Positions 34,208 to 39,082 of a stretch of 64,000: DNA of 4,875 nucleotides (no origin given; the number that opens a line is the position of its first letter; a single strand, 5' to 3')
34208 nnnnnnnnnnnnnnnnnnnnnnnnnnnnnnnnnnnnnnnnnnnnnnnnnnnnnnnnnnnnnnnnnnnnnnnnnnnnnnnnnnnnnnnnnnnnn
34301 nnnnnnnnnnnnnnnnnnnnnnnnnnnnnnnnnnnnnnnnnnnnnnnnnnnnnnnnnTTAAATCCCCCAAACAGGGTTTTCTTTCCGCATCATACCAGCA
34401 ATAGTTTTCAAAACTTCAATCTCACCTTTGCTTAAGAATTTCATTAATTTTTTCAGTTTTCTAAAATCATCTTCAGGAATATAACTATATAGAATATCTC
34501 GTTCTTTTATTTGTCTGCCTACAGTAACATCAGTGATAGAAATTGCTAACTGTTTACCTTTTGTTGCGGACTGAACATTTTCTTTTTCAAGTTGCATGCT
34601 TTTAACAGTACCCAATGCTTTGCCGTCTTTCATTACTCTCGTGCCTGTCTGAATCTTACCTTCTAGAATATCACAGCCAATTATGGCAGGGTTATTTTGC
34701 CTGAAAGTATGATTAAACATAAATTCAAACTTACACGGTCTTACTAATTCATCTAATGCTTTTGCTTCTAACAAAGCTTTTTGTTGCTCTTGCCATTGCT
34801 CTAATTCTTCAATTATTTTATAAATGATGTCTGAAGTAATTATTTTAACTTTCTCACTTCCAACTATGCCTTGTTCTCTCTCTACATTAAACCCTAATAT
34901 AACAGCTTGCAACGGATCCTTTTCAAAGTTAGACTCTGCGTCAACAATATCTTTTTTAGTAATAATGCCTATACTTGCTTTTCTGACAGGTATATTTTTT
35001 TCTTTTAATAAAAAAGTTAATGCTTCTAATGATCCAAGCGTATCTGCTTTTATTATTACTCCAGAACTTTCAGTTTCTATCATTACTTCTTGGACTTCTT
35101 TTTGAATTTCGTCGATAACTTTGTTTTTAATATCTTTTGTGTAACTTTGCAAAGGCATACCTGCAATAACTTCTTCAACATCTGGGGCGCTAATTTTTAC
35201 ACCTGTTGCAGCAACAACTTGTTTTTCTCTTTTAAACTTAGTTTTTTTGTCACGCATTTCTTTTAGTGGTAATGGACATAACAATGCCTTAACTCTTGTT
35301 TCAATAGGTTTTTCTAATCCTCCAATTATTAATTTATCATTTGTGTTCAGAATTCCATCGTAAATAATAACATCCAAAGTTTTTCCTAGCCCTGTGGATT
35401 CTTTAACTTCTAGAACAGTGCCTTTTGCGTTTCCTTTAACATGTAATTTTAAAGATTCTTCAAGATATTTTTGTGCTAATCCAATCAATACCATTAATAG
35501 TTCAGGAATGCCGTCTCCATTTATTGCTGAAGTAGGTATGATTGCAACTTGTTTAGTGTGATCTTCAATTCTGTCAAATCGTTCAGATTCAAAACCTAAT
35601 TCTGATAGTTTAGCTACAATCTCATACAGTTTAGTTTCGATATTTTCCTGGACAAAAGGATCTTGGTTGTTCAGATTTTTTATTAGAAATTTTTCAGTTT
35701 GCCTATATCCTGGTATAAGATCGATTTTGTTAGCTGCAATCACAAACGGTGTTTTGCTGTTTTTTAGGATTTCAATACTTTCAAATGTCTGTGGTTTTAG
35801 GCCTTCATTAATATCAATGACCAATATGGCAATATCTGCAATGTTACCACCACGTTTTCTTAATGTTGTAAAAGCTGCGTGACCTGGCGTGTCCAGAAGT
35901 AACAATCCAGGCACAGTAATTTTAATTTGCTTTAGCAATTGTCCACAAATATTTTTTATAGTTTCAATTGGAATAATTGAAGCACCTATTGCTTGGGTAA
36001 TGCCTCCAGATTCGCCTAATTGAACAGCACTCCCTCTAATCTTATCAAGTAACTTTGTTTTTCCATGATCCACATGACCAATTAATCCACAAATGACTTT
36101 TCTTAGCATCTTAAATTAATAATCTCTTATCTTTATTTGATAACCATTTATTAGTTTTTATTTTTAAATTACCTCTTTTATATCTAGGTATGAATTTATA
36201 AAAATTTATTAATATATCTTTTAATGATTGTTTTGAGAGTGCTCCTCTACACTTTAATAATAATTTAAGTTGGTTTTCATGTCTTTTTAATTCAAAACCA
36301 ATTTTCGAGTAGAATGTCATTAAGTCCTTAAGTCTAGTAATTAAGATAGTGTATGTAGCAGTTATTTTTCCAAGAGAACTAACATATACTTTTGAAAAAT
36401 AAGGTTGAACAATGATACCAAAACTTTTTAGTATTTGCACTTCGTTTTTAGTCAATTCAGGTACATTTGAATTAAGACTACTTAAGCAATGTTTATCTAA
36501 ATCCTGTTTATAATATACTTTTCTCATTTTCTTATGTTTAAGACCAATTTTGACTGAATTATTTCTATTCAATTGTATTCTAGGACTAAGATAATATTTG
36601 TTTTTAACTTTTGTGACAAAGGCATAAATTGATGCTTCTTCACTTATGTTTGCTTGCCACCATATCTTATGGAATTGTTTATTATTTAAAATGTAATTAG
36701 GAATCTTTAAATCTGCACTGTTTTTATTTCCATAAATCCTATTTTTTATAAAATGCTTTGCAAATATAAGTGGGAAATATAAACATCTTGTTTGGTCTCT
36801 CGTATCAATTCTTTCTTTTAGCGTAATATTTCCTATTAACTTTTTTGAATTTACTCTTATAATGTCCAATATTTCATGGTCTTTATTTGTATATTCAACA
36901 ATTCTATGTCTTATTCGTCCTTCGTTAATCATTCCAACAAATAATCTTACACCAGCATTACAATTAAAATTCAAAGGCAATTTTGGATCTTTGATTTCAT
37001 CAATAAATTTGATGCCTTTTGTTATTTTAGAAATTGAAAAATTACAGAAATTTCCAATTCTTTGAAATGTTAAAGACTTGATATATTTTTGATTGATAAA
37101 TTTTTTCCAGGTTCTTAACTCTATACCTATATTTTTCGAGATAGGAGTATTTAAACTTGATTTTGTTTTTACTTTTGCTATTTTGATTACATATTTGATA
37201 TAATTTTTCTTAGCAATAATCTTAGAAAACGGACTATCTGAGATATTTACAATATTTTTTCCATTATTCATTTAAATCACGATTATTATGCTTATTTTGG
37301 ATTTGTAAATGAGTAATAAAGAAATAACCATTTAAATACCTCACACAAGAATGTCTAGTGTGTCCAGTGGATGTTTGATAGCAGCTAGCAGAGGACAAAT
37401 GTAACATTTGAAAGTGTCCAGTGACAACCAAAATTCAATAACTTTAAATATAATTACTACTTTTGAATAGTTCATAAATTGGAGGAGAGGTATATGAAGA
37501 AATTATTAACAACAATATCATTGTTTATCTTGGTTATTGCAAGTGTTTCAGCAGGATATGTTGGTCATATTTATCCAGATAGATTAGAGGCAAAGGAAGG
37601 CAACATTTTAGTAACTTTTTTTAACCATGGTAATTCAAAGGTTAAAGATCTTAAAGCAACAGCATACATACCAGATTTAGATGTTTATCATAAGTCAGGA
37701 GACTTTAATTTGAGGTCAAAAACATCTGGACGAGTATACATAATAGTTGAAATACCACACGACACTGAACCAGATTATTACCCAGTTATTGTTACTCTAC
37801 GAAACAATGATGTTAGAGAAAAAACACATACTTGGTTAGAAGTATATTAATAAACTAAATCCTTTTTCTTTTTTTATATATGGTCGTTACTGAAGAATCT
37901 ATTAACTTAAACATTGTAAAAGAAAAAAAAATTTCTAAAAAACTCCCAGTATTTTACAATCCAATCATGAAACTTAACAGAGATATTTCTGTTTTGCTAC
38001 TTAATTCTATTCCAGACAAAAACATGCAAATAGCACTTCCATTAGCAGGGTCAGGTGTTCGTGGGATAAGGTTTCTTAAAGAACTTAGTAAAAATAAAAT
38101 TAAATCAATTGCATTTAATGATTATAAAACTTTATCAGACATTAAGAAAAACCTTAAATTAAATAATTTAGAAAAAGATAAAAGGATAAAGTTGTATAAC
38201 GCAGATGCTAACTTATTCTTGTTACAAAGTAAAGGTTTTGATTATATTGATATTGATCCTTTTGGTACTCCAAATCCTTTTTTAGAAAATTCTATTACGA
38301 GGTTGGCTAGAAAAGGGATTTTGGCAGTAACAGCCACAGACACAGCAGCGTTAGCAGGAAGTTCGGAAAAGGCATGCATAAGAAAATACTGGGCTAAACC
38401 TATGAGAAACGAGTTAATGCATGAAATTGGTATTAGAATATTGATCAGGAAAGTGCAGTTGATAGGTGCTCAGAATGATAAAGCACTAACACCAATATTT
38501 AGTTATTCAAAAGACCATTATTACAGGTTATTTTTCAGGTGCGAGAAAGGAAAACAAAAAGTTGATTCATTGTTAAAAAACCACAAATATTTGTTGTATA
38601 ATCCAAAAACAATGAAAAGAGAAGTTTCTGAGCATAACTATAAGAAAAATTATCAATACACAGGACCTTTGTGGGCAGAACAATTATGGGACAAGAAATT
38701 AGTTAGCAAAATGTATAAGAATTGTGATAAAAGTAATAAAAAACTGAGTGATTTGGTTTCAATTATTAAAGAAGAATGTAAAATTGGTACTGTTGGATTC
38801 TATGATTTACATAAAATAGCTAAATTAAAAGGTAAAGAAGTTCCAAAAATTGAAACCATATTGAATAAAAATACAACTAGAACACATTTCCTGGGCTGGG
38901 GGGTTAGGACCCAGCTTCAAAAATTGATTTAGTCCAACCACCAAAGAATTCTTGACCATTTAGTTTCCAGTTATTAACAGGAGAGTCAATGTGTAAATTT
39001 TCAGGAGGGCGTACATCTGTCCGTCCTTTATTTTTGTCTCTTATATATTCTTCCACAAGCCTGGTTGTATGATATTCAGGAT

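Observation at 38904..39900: Decayed methionine-biosynthesis operon: intact metA preceded by a gutted metY/metB remnant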

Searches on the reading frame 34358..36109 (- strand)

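Call 35: search_protein_families(library=pfam, proteins=[window:34358-36109:-], max_evalue=0.00001)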
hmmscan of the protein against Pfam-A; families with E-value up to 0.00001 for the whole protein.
window:34358-36109:- (583 aa): 6 families
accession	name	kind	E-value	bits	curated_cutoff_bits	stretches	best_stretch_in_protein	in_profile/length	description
PF00009.33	GTP_EFTU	-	6.6e-31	107.8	26.5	1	5-213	4-187/188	Elongation factor Tu GTP binding domain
PF14578.12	GTP_EFTU_D4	-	3.9e-23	81.6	23.8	1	457-541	1-86/86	Elongation factor Tu domain 4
PF11987.13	IF-2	-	2.9e-16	59.9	27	1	329-437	9-117/117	Translation-initiation factor 2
PF01926.29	MMR_HSR1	-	1.8e-07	31.7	21.9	1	7-128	2-113/113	50S ribosome-binding GTPase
PF03144.31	GTP_EFTU_D2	-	2.1e-07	31.7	30.3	0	242-320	1-72/73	Elongation factor Tu domain 2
PF03029.23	ATP_bind_1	-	5.3e-06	26.8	27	0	42-205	66-231/240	Conserved hypothetical ATP binding protein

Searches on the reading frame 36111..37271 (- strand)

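Call 4: search_protein_families(library=pfam, proteins=[window:36111-37271:-], max_evalue=1)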
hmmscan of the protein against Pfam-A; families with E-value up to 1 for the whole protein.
window:36111-37271:- (386 aa): 1 family
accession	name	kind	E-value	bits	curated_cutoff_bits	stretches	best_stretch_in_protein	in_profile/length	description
PF14528.11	LAGLIDADG_3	-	0.052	14.3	22.5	0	271-325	33-82/82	LAGLIDADG-like domain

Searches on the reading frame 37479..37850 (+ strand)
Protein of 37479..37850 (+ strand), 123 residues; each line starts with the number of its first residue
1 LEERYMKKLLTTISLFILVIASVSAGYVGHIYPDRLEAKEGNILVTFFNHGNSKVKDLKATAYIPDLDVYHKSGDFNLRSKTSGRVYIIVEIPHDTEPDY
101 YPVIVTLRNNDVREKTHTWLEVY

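Call 4: search_protein_families(library=pfam, proteins=[window:37479-37850:+], max_evalue=1)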
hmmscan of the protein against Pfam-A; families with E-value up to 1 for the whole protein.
window:37479-37850:+ (123 aa): 1 family
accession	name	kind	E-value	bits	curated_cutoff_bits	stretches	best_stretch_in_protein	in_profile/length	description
PF22680.2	Glyco_hydro_123_N_2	-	0.2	11.9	27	1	64-107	97-140/142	Glycoside hydrolase 123 N-terminal domain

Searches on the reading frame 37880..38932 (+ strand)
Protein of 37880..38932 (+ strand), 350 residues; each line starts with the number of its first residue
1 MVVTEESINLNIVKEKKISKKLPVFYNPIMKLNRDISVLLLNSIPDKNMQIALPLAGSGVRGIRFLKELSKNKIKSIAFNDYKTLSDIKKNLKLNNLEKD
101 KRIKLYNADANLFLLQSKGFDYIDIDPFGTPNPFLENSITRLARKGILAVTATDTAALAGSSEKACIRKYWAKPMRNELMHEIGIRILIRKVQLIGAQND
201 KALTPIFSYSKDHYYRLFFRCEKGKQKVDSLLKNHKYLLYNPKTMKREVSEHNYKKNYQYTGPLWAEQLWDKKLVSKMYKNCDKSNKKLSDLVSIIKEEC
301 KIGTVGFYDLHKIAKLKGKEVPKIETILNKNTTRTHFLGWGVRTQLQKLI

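Call 4: search_protein_families(library=pfam, proteins=[window:37880-38932:+], max_evalue=1)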
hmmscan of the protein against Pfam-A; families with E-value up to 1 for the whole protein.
window:37880-38932:+ (350 aa): 4 families
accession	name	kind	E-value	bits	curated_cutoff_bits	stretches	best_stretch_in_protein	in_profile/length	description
PF02005.22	TRM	-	1.9e-90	304.2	27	1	14-346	9-366/376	N2,N2-dimethylguanosine tRNA methyltransferase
PF10150.14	RNase_E_G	-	0.016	15.1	25.5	1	63-113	94-144/270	Ribonuclease E/G family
PF03602.21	Cons_hypoth95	-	0.032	14.3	24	1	56-151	50-145/182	Conserved hypothetical protein 95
PF11390.13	FdsD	-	0.047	14.5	27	1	167-181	30-44/61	NADH-dependant formate dehydrogenase delta subunit FdsD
